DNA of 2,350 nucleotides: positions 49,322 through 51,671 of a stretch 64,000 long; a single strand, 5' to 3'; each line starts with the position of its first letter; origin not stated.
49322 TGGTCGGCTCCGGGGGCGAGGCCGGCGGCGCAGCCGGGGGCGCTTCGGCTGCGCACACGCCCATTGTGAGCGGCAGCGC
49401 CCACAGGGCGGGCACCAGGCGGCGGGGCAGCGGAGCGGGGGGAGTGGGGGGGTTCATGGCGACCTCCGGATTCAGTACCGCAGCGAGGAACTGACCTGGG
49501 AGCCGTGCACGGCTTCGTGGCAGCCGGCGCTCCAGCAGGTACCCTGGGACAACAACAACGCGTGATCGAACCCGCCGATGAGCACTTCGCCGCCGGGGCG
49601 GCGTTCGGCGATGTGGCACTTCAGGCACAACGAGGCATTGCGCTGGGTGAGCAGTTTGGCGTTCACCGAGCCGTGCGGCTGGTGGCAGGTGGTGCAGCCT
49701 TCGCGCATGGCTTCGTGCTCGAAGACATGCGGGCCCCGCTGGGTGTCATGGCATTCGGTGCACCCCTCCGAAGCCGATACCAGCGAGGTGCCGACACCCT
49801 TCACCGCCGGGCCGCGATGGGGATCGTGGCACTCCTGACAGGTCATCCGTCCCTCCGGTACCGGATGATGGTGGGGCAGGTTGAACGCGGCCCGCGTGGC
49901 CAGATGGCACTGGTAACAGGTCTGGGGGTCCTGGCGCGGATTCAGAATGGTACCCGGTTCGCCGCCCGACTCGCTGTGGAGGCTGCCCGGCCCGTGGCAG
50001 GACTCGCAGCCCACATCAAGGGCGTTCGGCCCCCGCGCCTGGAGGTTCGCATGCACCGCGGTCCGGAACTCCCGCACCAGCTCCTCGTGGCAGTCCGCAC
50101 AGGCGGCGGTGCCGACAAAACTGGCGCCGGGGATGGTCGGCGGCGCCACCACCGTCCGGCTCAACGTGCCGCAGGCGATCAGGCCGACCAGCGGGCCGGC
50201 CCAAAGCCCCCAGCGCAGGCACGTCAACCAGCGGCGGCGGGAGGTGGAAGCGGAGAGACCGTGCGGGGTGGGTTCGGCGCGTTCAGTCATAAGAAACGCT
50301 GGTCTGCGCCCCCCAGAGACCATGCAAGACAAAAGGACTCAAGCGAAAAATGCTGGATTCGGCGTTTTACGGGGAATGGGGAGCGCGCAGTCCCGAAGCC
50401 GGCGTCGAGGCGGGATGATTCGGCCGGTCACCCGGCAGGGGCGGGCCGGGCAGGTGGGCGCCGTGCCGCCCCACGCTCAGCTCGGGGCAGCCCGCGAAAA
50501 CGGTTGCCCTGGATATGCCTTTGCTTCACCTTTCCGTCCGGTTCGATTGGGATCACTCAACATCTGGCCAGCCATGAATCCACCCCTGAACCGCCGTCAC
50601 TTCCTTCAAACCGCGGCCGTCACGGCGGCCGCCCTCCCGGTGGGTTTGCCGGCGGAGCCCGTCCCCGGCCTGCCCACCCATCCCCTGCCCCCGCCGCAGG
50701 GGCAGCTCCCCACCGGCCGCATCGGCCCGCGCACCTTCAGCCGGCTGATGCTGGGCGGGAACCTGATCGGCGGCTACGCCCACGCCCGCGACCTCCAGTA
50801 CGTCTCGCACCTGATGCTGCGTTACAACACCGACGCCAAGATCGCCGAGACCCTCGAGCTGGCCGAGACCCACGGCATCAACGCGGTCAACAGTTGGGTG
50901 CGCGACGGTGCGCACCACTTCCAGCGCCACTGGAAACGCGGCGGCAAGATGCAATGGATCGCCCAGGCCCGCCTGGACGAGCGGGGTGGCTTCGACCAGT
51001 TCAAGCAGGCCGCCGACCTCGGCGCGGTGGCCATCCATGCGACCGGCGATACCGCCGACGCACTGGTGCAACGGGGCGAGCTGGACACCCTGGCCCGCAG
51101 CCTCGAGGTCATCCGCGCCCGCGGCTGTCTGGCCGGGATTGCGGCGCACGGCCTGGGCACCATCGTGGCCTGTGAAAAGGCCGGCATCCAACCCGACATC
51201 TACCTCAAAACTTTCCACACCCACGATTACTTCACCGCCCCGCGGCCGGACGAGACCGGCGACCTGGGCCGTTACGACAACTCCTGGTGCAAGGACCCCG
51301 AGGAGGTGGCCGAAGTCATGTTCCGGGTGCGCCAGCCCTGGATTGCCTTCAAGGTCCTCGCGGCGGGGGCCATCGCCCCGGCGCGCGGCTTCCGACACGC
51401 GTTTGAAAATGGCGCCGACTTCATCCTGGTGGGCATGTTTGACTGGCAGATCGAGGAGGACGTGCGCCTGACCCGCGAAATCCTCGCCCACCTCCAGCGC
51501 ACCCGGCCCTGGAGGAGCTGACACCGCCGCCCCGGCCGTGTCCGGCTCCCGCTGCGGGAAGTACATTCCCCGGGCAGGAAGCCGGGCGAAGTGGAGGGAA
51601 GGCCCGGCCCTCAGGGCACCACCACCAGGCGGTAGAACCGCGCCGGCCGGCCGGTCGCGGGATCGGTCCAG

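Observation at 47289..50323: Candidate porin-cytochrome electron conduit: octaheme MtrA/DmsE-like lipoprotein cytochrome coupled to a 722-aa beta-barrel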

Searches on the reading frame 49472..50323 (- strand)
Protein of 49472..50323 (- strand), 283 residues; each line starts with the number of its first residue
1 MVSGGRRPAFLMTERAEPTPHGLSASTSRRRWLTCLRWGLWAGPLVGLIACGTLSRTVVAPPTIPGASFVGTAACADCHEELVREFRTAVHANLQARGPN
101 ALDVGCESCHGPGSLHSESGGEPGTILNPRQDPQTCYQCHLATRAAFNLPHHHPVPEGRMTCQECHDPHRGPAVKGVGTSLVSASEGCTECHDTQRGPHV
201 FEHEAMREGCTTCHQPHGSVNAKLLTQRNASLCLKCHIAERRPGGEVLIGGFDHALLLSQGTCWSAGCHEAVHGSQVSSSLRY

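Call 3: search_protein_families(library=pfam, proteins=[window:49472-50323:-], max_evalue=1)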
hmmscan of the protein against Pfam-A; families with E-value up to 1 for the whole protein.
window:49472-50323:- (283 aa): 8 families
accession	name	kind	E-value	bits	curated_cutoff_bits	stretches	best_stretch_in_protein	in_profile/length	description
PF09699.15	Paired_CXXCH_1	-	1.3e-21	76.4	20.6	3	203-239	1-38/41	Doubled CXXCH motif (Paired_CXXCH_1)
PF14522.11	Cytochrome_C7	-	2.1e-09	37.5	24.8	4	72-140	13-66/67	Cytochrome c7 and related cytochrome c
PF14537.11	Cytochrom_c3_2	-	8.8e-06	26.6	25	2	72-140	26-78/79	Cytochrome c3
PF22113.1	Mtrc-MtrF_II-IV_dom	-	4.7e-05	23.4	30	2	72-113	6-166/176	Outer membrane cytochrome MtrC/MtrF-like, domains II/IV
PF13435.11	Cytochrome_C554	-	0.0073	17.7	20.8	0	99-111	72-84/84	Cytochrome c554 and c-prime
PF02085.21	Cytochrom_CIII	-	0.011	16.4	22.9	1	199-275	21-88/101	Class III cytochrome C family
PF03264.19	Cytochrom_NNT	-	0.048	13.8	24.1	1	73-114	37-76/174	NapC/NirT cytochrome c family, N-terminal region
PF12300.13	RhlB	-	0.087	13.5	25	1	59-140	15-99/181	ATP-dependent RNA helicase RhlB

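Call 4: search_protein_families(library=ncbifam, proteins=[window:49472-50323:-], max_evalue=1)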
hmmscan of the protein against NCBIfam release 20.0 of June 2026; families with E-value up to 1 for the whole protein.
window:49472-50323:- (283 aa): 9 families
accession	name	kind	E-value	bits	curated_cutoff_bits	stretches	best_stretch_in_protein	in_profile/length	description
NF041028.1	decahem_GSU2203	exception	7.9e-51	173.1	325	2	131-238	146-253/317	GSU2203 family decaheme c-type cytochrome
TIGR03508.1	decahem_SO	subfamily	5.7e-46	157.1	192.2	2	130-278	114-257/258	DmsE family decaheme c-type cytochrome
TIGR01905.1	paired_CXXCH_1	subfamily_domain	1.3e-15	57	25.2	2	203-238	1-37/41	doubled CXXCH domain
NF041198.1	UshA_like_PCGU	equivalog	1.8e-08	33.4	275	2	102-142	471-510/519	UshA-like (seleno)protein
TIGR03153.1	cytochr_NrfH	equivalog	4e-06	26.9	134.2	2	130-170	25-63/138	cytochrome c nitrite reductase small subunit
TIGR03507.1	decahem_SO1788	subfamily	0.008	14.7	209.3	2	106-241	164-306/672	OmcA/MtrC family decaheme c-type cytochrome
NF045722.1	c3_cytochr_TmcA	equivalog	0.013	15.3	114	1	186-241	58-114/125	acidic tetraheme cytochrome c3 TmcA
TIGR04315.1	octaheme_Shew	subfamily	0.031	13.3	375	1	74-145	189-255/440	tetrathionate reductase family octaheme c-type cytochrome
NF052343.1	hydrazine_HDH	equivalog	0.74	8.1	900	0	72-112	116-155/564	hydrazine dehydrogenase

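Call 9: search_solved_structures(query=window:49472-50323:-, max_evalue=0.01, show_alignments=2)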
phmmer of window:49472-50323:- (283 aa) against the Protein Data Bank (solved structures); distinct sequences matched with E-value up to 0.01: 3.
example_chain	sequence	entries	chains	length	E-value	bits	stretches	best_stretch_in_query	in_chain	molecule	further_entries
6r2q_A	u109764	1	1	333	8.2e-29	104.1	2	103-277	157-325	Cystathionine beta-synthase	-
6qvm_A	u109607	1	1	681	1.1e-06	31.5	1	104-141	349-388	Multiheme cytochrome cf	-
6i5b_A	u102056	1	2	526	0.0016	21.1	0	73-151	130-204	Uncharacterized protein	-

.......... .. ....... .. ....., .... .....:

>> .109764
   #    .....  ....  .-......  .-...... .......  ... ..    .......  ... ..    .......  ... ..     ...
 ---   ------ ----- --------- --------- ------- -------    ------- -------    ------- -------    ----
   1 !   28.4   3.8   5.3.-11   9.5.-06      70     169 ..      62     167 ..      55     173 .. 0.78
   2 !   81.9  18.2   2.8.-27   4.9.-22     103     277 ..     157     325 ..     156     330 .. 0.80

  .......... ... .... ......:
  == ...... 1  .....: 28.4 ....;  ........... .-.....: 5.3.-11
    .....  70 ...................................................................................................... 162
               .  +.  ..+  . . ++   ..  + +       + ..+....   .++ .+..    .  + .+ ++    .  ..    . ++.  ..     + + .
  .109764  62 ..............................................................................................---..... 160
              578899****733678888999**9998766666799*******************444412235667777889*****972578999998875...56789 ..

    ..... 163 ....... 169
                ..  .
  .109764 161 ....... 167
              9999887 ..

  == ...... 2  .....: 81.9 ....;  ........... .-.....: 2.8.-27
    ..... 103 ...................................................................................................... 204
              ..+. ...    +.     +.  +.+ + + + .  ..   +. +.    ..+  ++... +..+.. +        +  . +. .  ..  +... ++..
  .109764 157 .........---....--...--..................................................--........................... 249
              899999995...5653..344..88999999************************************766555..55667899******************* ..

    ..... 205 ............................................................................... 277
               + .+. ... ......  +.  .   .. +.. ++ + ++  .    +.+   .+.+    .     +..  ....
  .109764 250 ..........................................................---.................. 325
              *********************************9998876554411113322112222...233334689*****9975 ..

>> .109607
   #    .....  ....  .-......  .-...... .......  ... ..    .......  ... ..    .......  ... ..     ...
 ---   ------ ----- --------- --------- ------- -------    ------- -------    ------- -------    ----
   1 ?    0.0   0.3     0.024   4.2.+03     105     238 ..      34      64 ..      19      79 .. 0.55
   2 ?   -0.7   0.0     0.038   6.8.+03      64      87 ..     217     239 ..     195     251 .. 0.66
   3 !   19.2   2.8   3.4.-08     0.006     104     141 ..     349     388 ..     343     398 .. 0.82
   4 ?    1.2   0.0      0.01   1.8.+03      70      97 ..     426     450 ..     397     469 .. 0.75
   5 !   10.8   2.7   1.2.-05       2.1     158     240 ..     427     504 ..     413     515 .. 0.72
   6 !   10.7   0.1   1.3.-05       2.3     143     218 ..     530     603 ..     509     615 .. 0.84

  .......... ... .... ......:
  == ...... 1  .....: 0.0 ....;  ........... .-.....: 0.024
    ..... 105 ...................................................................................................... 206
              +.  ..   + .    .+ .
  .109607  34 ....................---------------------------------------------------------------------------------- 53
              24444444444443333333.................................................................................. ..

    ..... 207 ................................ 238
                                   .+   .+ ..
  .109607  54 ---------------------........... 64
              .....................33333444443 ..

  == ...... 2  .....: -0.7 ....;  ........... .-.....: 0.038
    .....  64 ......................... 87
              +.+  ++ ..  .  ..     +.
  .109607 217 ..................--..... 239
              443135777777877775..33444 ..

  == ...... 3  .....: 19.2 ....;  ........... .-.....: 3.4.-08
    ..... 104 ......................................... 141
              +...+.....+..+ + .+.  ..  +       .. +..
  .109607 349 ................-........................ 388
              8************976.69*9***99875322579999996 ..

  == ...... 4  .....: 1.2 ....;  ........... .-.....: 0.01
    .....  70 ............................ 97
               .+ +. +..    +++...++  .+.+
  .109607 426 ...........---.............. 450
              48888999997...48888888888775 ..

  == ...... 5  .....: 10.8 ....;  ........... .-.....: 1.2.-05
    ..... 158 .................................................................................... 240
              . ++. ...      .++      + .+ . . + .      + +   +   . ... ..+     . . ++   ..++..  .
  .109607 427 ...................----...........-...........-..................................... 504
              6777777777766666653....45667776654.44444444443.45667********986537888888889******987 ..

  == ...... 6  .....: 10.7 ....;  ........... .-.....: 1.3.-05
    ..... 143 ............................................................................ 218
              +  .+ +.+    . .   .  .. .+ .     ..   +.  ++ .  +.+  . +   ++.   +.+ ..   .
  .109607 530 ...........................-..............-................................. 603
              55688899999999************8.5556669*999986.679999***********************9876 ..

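Call 58: find_homologous_proteins(query=window:49472-50323:-, max_evalue=0.001)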
Query window:49472-50323:- (283 aa): 5755 proteins with E <= 0.001 among 6976 candidates; the best 120 are listed.
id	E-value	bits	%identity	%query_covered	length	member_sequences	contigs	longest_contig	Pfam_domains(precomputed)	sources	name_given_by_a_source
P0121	1.6e-184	630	99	96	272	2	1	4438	PF09699.16,PF14522.12,PF22113.2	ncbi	-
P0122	1.7e-143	496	81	92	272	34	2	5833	PF09699.16,PF14537.12,PF14522.12,PF22113.2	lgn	-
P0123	1.4e-140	486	81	88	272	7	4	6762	PF09699.16,PF14537.12,PF14522.12,PF22113.2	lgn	-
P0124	1.8e-140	486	85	83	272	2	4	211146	PF09699.16,PF14537.12,PF14522.12,PF22113.2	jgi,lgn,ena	-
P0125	1.7e-137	476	76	96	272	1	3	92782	PF09699.16,PF14537.12,PF14522.12,PF22113.2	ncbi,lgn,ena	-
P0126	7.4e-137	474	77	90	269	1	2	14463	PF09699.16,PF14537.12,PF14522.12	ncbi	-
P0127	1.7e-134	466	83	86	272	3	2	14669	PF09699.16,PF14537.12,PF14522.12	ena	-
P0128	1.8e-133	463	82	86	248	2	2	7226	PF09699.16,PF14537.12,PF14522.12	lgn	-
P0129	7.8e-130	451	72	91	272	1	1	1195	PF09699.16,PF14537.12,PF13435.12,PF14522.12,PF22113.2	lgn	-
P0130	1.4e-128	447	76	90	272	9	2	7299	PF09699.16,PF14537.12,PF14522.12,PF22113.2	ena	-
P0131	3.8e-125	435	74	87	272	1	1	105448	PF09699.16,PF14537.12,PF14522.12,PF22113.2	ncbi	-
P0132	1.4e-122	427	74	86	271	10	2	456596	PF09699.16,PF14537.12,PF14522.12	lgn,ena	-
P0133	1.5e-121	423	73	86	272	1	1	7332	PF09699.16,PF14537.12,PF14522.12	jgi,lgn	-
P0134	2.4e-121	423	72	90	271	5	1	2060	PF09699.16,PF14537.12,PF14522.12,PF22113.2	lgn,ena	-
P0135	2.7e-121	423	69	92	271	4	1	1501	PF09699.16,PF14537.12,PF14522.12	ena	-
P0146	2.2e-115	403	66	93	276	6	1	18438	PF09699.16,PF14537.12,PF14522.12,PF22113.2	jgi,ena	-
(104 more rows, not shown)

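Call 68: find_encoding_contigs(protein=P0146, flank=9000, max_places=3)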
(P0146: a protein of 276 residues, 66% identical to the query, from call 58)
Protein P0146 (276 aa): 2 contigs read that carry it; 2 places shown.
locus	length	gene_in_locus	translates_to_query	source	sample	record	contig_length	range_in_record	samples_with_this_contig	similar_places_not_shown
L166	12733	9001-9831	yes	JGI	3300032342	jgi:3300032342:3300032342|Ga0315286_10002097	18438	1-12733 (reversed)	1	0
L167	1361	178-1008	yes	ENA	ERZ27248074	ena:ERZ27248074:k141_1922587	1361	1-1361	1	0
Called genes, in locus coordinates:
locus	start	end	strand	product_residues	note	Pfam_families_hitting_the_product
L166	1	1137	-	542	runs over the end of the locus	PF13683:rve_3 (faint), PF13565:HTH_32, PF00665:rve, PF13401:AAA_22 (weak)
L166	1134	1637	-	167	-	-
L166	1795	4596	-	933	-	PF00069:Pkinase, PF07714:PK_Tyr_Ser-Thr, PF24814:WD40_Prp19, PF25173:Beta-prop_WDR3_1st, PF25174:Beta-prop_THOC3, PF23381:Beta-prop_IFT122_1st, PF24780:WD40_MABP1-WDR62_1st, PF25175:Beta-prop_WDR5, +60 more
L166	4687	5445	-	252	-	PF04542:Sigma70_r2 (weak)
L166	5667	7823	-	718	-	PF13604:AAA_30 (faint), PF00580:UvrD-helicase, PF01443:Viral_helicase1 (faint), PF13245:AAA_19, PF13361:UvrD_C, PF13538:UvrD_C_2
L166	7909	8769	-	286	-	PF28239:Npun_R2479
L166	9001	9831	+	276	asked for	PF22113:Mtrc-MtrF_II-IV_dom (faint), PF14522:Cytochrome_C7 (faint), PF14537:Cytochrom_c3_2 (faint), PF09699:Paired_CXXCH_1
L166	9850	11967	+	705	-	-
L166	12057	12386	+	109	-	PF00034:Cytochrom_C, PF13442:Cytochrome_CBB3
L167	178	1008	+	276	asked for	PF22113:Mtrc-MtrF_II-IV_dom (faint), PF14522:Cytochrome_C7 (faint), PF14537:Cytochrom_c3_2 (faint), PF09699:Paired_CXXCH_1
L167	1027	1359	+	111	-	?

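Call 70: predict_structure(alignment_id=A2)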
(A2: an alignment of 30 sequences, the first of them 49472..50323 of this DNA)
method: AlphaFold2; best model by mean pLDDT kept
length: 283 residues; sequences in the alignment: 30
mean_pLDDT: 53.7   pTM: 0.25
mean pLDDT of the five models: 53.7, 48.9, 48.5, 48.2, 45.9
residues with pLDDT >= 90: 13; 70-90: 26; 50-70: 112; < 50: 132
segments of 3 or more residues with pLDDT < 50: 1-5, 68-98, 147-184, 196-203, 217-238, 261-283
pLDDT, mean of each block of 10 residues (from residue 1): 53 57 73 93 84 60 52 44 41 45 55 65 67 66 53 37 43 40 50 48 50 49 36 41 73 68 36 32 28
secondary structure, 60 per line:
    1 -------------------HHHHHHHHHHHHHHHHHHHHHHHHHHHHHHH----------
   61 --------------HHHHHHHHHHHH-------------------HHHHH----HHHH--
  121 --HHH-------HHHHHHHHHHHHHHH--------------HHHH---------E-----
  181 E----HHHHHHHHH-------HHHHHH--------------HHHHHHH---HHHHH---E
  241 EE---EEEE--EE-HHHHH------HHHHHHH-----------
elements in order: H20-50 H75-86 H106-110 H115-118 H133-147 H162-165 H186-194 H202-207 H222-228 H232-236 E240-242 E246-249 H255-259 H266-272

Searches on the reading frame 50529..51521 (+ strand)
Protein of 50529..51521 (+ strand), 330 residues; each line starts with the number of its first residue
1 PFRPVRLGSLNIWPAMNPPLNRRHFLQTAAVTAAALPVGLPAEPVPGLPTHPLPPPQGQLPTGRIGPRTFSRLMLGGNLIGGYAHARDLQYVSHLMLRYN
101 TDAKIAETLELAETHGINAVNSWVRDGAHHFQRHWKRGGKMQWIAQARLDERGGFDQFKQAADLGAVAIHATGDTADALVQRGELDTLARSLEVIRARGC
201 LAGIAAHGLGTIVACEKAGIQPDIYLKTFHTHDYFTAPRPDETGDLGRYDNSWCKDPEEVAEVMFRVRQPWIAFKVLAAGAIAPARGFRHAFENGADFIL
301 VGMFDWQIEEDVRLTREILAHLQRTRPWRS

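Call 6: search_protein_families(library=pfam, proteins=[window:50529-51521:+], max_evalue=0.001)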
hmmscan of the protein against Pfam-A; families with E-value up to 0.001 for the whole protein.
window:50529-51521:+ (330 aa): 1 family
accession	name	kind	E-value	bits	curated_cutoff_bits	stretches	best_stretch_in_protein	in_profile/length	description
PF10518.14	TAT_signal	-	0.00021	21.5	22.7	1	20-35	2-17/21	TAT (twin-arginine translocation) pathway signal sequence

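Call 66: search_solved_structures(query=window:50574-51521:+, max_evalue=1)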
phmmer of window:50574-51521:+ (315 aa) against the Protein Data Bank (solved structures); distinct sequences matched with E-value up to 1: 20.
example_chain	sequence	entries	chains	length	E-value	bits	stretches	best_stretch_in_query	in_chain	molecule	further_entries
7su6_A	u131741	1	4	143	0.045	16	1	242-280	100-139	7,8-dihydroneopterin aldolase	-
3r2e_A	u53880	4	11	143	0.22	13.7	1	242-280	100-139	Dihydroneopterin aldolase | 7,8-dihydroneopterin aldolase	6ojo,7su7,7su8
7su4_A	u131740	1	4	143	0.22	13.7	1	242-280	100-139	7,8-dihydroneopterin aldolase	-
2w6r_A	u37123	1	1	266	0.46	12.7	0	249-304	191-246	IMIDAZOLE GLYCEROL PHOSPHATE SYNTHASE SUBUNIT HISF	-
8djr_A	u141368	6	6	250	0.54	12.5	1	3-52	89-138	L-ascorbate peroxidase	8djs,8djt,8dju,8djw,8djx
2ggn_X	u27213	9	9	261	0.6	12.3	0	3-51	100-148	cytosolic ascorbate peroxidase 1 | ASCORBATE PEROXIDASE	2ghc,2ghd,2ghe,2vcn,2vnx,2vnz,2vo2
2y6a_A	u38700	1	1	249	0.61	12.3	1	3-51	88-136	ASCORBATE PEROXIDASE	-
7s10_A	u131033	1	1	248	0.64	12.2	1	3-51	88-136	L-ascorbate peroxidase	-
2y6b_A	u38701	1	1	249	0.65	12.2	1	3-51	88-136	ASCORBATE PEROXIDASE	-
2xi6_A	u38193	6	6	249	0.65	12.2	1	3-51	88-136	ASCORBATE PEROXIDASE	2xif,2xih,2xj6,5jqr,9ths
1pvn_A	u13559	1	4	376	0.66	12.2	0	261-289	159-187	Inosine-5'-monophosphate dehydrogenase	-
3zcy_A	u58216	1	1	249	0.66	12.2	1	3-51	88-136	ASCORBATE PEROXIDASE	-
1oaf_A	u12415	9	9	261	0.66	12.2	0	3-51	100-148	ASCORBATE PEROXIDASE | cytosolic ascorbate peroxidase 1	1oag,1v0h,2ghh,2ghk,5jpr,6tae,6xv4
2cl4_X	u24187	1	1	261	0.67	12.2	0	3-51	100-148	ASCORBATE PEROXIDASE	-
2vcf_X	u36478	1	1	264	0.68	12.2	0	3-51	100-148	ASCORBATE PEROXIDASE FROM SOYBEAN CYTOSOL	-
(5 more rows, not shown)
